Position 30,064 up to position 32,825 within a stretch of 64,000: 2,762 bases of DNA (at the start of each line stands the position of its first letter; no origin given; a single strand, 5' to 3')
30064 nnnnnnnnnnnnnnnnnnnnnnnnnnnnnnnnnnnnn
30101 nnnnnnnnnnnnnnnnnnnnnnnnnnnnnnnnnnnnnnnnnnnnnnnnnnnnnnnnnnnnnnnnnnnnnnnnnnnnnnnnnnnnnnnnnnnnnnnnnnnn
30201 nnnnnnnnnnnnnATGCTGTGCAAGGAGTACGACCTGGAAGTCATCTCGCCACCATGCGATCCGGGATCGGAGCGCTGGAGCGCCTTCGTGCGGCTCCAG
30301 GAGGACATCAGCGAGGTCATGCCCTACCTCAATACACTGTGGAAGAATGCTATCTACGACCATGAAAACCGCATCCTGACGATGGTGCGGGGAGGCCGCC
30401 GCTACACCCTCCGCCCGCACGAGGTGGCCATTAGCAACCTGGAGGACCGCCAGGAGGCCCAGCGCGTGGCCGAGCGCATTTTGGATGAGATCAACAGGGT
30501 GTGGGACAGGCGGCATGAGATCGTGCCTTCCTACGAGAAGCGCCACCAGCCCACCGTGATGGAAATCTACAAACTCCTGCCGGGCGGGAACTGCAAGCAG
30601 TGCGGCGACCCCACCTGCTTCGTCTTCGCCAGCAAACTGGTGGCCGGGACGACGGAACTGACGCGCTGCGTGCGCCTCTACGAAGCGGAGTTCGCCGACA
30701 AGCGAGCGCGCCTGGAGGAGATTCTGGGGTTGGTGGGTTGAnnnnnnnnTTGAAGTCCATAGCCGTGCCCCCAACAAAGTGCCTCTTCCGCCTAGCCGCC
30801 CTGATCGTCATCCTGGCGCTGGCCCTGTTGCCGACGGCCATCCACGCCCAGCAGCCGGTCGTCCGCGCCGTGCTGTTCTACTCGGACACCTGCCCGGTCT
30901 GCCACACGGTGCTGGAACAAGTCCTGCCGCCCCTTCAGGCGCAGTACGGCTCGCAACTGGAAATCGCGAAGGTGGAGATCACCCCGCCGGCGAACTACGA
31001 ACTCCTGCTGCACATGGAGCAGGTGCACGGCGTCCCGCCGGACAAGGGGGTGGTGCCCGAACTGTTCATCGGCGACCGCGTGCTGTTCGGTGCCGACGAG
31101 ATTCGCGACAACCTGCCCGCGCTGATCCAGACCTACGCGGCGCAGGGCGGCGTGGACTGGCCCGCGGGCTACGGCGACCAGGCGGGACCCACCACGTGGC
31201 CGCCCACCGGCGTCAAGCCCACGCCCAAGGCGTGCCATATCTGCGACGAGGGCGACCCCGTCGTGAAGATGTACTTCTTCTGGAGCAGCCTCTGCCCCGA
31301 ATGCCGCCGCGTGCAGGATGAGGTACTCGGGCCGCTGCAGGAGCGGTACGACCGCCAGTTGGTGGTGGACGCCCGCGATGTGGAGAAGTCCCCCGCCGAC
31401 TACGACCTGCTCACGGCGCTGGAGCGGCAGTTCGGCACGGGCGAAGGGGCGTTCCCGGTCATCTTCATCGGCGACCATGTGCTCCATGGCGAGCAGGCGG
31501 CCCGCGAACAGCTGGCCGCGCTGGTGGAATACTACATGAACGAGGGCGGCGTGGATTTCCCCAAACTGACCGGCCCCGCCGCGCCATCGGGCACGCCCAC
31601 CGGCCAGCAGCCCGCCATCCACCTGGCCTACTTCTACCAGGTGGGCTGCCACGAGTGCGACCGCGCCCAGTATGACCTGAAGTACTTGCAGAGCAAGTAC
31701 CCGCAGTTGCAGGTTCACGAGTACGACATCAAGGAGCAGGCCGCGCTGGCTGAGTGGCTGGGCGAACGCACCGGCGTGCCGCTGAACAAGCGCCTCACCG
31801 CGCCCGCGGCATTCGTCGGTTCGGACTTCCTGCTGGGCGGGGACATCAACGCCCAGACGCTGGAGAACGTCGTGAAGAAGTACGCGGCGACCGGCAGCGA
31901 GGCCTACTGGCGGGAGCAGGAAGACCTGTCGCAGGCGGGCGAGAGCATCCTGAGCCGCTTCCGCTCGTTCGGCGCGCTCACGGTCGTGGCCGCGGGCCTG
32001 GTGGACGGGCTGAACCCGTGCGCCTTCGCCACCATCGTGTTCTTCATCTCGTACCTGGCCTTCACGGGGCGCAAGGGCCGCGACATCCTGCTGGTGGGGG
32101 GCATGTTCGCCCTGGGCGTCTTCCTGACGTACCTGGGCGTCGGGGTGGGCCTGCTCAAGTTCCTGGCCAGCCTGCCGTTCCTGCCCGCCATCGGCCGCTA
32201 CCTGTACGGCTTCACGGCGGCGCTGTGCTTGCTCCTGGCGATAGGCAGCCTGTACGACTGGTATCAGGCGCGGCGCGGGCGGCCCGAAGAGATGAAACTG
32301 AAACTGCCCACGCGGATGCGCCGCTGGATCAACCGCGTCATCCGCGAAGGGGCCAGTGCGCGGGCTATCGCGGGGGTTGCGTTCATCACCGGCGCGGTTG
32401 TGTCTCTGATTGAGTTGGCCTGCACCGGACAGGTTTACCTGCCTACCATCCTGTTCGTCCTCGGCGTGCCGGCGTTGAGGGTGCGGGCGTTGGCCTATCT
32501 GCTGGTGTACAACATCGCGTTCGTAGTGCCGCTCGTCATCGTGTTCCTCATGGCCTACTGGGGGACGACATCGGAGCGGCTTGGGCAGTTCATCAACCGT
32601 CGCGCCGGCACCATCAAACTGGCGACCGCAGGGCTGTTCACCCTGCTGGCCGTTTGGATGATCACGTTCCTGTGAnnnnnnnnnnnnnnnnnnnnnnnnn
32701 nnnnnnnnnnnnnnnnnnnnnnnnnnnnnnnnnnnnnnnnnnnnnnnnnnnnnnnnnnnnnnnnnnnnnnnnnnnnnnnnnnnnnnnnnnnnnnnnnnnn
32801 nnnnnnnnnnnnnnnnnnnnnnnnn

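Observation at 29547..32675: ArsR(CVC)-controlled operon: CFeSP-type Fe-S protein plus a triple glutaredoxin-like/CcdA thiol-disulfide transporter fusion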

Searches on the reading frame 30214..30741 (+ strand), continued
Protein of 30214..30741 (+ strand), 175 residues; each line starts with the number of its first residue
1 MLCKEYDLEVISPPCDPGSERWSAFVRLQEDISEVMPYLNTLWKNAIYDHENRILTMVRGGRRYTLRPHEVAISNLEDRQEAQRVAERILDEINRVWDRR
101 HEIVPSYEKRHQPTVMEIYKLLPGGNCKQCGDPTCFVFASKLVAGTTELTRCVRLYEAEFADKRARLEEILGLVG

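Call 51: find_encoding_contigs(protein=P0159, flank=7000, max_places=3)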
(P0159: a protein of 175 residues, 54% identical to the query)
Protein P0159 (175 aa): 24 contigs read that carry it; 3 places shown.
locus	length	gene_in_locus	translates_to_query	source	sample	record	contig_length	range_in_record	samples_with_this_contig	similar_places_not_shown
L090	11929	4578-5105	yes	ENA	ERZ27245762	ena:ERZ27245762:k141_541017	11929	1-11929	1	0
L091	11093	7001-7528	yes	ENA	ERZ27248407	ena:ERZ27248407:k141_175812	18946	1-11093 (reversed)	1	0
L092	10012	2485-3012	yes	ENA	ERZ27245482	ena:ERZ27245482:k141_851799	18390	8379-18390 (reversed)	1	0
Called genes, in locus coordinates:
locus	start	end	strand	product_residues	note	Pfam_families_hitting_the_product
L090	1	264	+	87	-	?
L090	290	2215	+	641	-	PF00724:Oxidored_FMN, PF00890:FAD_binding_2 (faint), PF01266:DAO (faint), PF07992:Pyr_redox_2, PF12831:FAD_oxidored, PF13450:NAD_binding_8 (weak), PF13738:Pyr_redox_3, PF00070:Pyr_redox, +1 more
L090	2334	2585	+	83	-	PF13192:Thioredoxin_3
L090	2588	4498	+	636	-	PF05768:Glrx-like (faint), PF13728:TraF (faint)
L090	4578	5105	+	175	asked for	PF04060:FeS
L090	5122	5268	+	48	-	-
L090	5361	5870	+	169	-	PF13187:Fer4_9 (faint), PF00037:Fer4 (faint), PF13237:Fer4_10 (faint), PF12837:Fer4_6 (faint), PF14697:Fer4_21 (weak), PF12838:Fer4_7, PF13484:Fer4_16 (faint)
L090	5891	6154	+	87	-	-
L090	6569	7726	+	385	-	-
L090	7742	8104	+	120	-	-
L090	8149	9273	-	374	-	PF04015:DUF362, PF00037:Fer4 (weak), PF13237:Fer4_10, PF25160:LdpA_Fe-S-bd, PF13187:Fer4_9, PF00037:Fer4, PF12837:Fer4_6 (weak), PF12838:Fer4_7 (weak), +5 more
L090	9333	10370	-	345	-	PF03447:NAD_binding_3 (weak), PF00742:Homoserine_dh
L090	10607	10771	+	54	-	-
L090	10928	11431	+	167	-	PF01797:Y1_Tnp (weak)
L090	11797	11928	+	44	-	?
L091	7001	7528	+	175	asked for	PF04060:FeS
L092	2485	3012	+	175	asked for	PF04060:FeS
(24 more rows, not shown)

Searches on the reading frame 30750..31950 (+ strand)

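Call 6: search_protein_families(library=pfam, proteins=[window:30750-31950:+], max_evalue=10)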
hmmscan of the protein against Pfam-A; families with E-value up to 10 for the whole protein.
window:30750-31950:+ (400 aa): 10 families
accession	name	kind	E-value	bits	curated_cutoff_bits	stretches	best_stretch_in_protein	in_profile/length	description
PF05768.20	Glrx-like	-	3.1e-08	34.3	26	2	41-82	3-39/77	Glutaredoxin-like domain (DUF836)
PF13098.12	Thioredoxin_2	-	2.4e-07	31.5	27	2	173-244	8-85/104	Thioredoxin-like domain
PF00462.30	Glutaredoxin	-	4.3e-07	30.5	22.9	2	298-360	7-59/60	Glutaredoxin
PF00085.26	Thioredoxin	-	1.2e-05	25.7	23.5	1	41-80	23-61/103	Thioredoxin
PF13462.12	Thioredoxin_4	-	0.00046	20.8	23.2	1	172-200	15-42/165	Thioredoxin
PF01323.26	DSBA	-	0.014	15.7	25.6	0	42-80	4-42/191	DSBA-like thioredoxin domain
PF03227.22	GILT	-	0.047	14.4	22.4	0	176-201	4-28/107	Gamma interferon inducible lysosomal thiol reductase (GILT)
PF13905.12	Thioredoxin_8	-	0.049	14.4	27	1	174-192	5-23/94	Thioredoxin-like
PF13728.12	TraF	-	0.096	12.9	23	1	41-75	134-167/224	F plasmid transfer operon protein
PF23545.1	Zn_ribbon_HMPTM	-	0.24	11.4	27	1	179-188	6-15/45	HMPTM N-terminal zinc ribbon domain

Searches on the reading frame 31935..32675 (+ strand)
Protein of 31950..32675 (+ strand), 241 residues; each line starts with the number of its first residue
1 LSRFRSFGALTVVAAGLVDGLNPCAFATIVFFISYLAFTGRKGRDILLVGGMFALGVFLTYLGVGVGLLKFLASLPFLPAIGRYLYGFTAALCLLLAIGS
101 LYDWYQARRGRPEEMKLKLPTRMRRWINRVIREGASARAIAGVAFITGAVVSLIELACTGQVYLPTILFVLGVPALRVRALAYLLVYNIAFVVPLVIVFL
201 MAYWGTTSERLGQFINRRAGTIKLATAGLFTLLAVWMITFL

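Call 6: search_protein_families(library=pfam, proteins=[window:31950-32675:+], max_evalue=10)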
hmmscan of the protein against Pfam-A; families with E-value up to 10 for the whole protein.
window:31950-32675:+ (241 aa): 2 families
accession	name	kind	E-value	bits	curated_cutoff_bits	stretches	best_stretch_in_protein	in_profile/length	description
PF03929.21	PepSY_TM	-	0.088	13.1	28.8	1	79-127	130-178/295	PepSY-associated TM region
PF19885.4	DUF6358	-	0.74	10.5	28.4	1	185-210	5-30/61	Family of unknown function (DUF6358)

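Call 52: predict_structure(alignment_id=A4)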
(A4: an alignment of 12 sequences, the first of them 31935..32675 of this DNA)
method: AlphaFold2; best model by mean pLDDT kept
length: 246 residues; sequences in the alignment: 12
mean_pLDDT: 67.7   pTM: 0.59
mean pLDDT of the five models: 67.7, 51.0, 49.7, 46.4, 43.9
residues with pLDDT >= 90: 0; 70-90: 117; 50-70: 124; < 50: 5
segments of 3 or more residues with pLDDT < 50: 122-125
pLDDT, mean of each block of 10 residues (from residue 1): 70 77 66 59 62 77 70 55 62 71 73 63 50 55 72 71 59 71 81 80 72 64 70 73 69
secondary structure, 60 per line:
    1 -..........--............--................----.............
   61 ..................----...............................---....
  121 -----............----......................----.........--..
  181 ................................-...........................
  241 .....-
elements in order: H2-11 H14-25 H28-43 H48-78 H83-113 H117-120 H126-137 H142-163 H168-176 H179-212 H214-245

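Call 57: fold_search(model_id=the predicted structure, library=pdb)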
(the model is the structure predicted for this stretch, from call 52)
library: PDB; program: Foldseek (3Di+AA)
matches with E <= 10: 112; with E <= 0.001: 0
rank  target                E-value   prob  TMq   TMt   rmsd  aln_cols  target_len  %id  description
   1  6par_E                5.6e-01  0.10  0.15  0.09  21.3       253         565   15  Structure of a bacterial Atm1-family ABC exporter with MgAMPPNP bound (released 2020-06-24)
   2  8yfs_R                1.2e+00  0.08  0.17  0.18  21.6       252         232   17  MRGPRE-Gq-scFv16-complex (released 2025-03-05)
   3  6par_A                1.5e+00  0.06  0.15  0.09  21.5       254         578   14  Structure of a bacterial Atm1-family ABC exporter with MgAMPPNP bound (released 2020-06-24)
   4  3o1h_A                1.6e+00  0.06  0.14  0.13  29.9       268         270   10  Crystal Structure of the TorS sensor domain - TorT complex in the presence of TMAO (released 2011-12-21)
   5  4bem_J                2.0e+00  0.11  0.16  0.21  19.4       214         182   16  Crystal structure of the F-type ATP synthase c-ring from Acetobacterium woodii. (released 2014-03-26)
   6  3qf4_A                2.2e+00  0.06  0.16  0.08  18.5       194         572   14  Crystal structure of a heterodimeric ABC transporter in its inward-facing conformation (released 2012-03-28)
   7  4ayt                  2.5e+00  0.06  0.14  0.08  16.3       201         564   18  STRUCTURE OF THE HUMAN MITOCHONDRIAL ABC TRANSPORTER, ABCB10 (released 2012-07-11)
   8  6par_D                2.5e+00  0.05  0.14  0.08  21.9       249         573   15  Structure of a bacterial Atm1-family ABC exporter with MgAMPPNP bound (released 2020-06-24)
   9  2ch7_A                2.5e+00  0.04  0.14  0.11  52.5       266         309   16  Crystal structure of the cytoplasmic domain of a bacterial chemoreceptor from Thermotoga maritima (released 2006-04-18)
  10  8wx5_A                2.7e+00  0.16  0.33  0.21   8.9       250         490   15  Cryo-EM structure of human SLC15A4 in complex with TASL (inward-facing open) (released 2023-12-13)
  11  6vqt_A                2.8e+00  0.03  0.13  0.07  21.1       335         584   12  Structure of a bacterial Atm1-family ABC exporter with MgADPVO4 bound (released 2020-07-29)
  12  9g2k_B                2.9e+00  0.08  0.18  0.10  14.7       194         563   18  Cryo-EM structure of IrtAB in outward-occluded state in nanodisc in complex with ADP-vanadate (released 2024-12-18)
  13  9qxt_A                2.9e+00  0.05  0.17  0.07  38.0       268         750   10  E. coli JetABC dimer in the DNA boarding-holding state (released 2025-10-01)
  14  8dk2_D                2.9e+00  0.04  0.14  0.07  38.7       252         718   15  CryoEM structure of Pseudomonas aeruginosa PA14 JetABC in an unclamped state trapped in ATP dependent dimeric form (released 2022-10-05)
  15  7p3r_A                3.1e+00  0.06  0.17  0.14  41.8       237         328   13  Helical structure of the toxin MakA from Vibrio cholera (released 2022-02-23)
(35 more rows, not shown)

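Call 66: search_protein_representatives(alignment_id=A4)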
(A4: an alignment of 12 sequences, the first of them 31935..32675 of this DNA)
Query: 12 sequences, 247 profile positions. Proteins with E-value up to 0.001 (for the whole library): 3791; up to 1e-10: 2604; up to 1e-30: 1330. The best 150 are listed.
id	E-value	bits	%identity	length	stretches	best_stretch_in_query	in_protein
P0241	1.9e-121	420.8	-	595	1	1-246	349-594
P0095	1.1e-120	418.3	-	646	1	3-246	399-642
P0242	9.6e-111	385.7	-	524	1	3-246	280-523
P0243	1.5e-105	368.7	-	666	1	1-246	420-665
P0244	1.1e-102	359.3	-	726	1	2-246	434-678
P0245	1.2e-102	359.2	-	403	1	2-246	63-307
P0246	2.1e-102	358.4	-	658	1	4-245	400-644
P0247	2.5e-102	358.1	-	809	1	2-246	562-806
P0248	1.1e-99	349.5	-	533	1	3-246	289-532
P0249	3.5e-99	347.9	-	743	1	1-243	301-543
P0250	4.8e-99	347.4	-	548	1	7-246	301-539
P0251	6.5e-99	347.0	-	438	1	1-246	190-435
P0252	1.9e-98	345.4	-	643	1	2-243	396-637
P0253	2.2e-98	345.2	-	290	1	1-243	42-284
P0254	6.9e-98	343.6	-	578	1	4-246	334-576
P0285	1.3e-81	290.3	-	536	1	2-244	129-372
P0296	8.1e-79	281.1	-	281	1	1-246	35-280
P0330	3.2e-71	256.3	-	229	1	20-246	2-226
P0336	5.7e-70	252.2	-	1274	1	2-243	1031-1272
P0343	7.5e-69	248.5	-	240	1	6-243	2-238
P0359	3.0e-67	243.3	-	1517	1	1-239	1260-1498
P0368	1.9e-66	240.7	-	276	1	5-244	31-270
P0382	2.7e-65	236.8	-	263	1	1-229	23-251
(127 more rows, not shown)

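Call 67: search_protein_families(library=pfam, proteins=[P0253, P0296, P0330, P0343, P0368, P0382, P0336, P0359, P0245, P0285], max_evalue=0.01)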
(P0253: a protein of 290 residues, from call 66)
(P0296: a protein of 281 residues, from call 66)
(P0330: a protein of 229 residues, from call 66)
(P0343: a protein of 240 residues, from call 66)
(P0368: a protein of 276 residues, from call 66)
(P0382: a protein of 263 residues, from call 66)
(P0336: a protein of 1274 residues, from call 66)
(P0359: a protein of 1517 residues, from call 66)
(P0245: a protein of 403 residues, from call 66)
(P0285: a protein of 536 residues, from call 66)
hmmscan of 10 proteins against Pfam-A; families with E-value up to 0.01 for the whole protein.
P0253 (290 aa): 0 families

P0296 (281 aa): 0 families

P0330 (229 aa): 0 families

P0343 (240 aa): 0 families

P0368 (276 aa): 0 families

P0382 (263 aa): 0 families

P0336 (1274 aa): 3 families
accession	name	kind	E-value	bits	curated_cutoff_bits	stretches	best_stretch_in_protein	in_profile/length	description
PF13646.12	HEAT_2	-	1.4e-13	51.3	27.7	1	175-249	8-84/88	HEAT repeats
PF02985.28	HEAT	-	2.7e-08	33.7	23.5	0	198-223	2-27/31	HEAT repeat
PF00462.30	Glutaredoxin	-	0.00075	20.1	22.9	0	926-978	3-48/60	Glutaredoxin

P0359 (1517 aa): 9 families
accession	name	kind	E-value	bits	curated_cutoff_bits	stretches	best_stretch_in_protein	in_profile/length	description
PF13646.12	HEAT_2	-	5.1e-28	97.6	27.7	3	490-562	4-75/88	HEAT repeats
PF13899.12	Thioredoxin_7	-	1.4e-16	60.8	27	1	60-140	2-83/83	Thioredoxin-like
PF02985.28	HEAT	-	2.5e-14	52.4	23.5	0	520-543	4-27/31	HEAT repeat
PF13098.12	Thioredoxin_2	-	2.9e-12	47.3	27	1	72-156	2-99/104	Thioredoxin-like domain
PF00085.26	Thioredoxin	-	2.9e-09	37.3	23.5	1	73-153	16-93/103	Thioredoxin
PF00462.30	Glutaredoxin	-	6.7e-05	23.5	22.9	0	1152-1172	1-21/60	Glutaredoxin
PF05768.20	Glrx-like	-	0.00043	21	26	0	1152-1237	2-76/77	Glutaredoxin-like domain (DUF836)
PF13513.12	HEAT_EZ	-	0.00093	20.1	27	0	224-246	32-54/55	HEAT-like repeat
PF12717.13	Cnd1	-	0.0013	19.2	26.4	0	516-547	21-49/162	non-SMC mitotic condensation complex subunit 1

P0245 (403 aa): 0 families

P0285 (536 aa): 6 families
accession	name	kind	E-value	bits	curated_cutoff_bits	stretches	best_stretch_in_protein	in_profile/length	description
PF00578.27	AhpC-TSA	-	1.5e-14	54.5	26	1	391-507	1-123/124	AhpC/TSA family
PF08534.16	Redoxin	-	4.6e-13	49.6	26.6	1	392-514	3-137/148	Redoxin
PF13098.12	Thioredoxin_2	-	8e-07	29.8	27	1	416-515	5-97/104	Thioredoxin-like domain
PF13905.12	Thioredoxin_8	-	2.1e-05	25.2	27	1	416-504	1-93/94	Thioredoxin-like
PF00085.26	Thioredoxin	-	0.0016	18.8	23.5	0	417-439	19-41/103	Thioredoxin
PF05768.20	Glrx-like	-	0.0056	17.4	26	0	27-67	2-41/77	Glutaredoxin-like domain (DUF836)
